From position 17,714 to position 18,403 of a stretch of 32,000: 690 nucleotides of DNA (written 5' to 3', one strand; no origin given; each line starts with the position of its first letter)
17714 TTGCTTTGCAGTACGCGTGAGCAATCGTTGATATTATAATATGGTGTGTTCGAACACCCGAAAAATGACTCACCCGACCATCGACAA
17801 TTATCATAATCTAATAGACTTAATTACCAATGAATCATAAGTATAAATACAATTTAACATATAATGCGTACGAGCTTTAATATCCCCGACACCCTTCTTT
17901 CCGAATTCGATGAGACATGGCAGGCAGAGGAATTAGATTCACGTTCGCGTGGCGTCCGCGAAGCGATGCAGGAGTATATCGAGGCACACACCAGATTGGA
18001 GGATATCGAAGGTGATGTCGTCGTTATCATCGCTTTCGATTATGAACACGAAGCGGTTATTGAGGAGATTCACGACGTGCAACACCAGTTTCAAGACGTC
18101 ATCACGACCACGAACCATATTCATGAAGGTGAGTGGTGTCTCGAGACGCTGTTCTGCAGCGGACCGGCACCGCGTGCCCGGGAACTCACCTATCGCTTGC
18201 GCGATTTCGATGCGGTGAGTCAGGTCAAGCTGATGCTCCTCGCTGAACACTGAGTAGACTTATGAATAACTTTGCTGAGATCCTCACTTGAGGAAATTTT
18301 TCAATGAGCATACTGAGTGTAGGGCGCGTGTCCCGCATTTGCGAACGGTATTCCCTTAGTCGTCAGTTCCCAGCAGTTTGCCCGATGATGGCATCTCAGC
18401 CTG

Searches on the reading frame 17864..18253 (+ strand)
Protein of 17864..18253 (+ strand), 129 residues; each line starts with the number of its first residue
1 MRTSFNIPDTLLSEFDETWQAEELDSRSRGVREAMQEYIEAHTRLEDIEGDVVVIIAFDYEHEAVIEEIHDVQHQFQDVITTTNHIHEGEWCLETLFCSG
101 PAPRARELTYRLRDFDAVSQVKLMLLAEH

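Call 21: search_protein_families(library=pfam, proteins=[window:17864-18253:+], max_evalue=0.01)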
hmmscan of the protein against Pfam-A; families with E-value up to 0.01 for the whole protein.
window:17864-18253:+ (129 aa): 1 family
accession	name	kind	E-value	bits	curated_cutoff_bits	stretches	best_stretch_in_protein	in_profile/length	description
PF08753.17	NikR_C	-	5.9e-19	68.5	22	1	53-125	3-76/77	NikR C terminal nickel binding domain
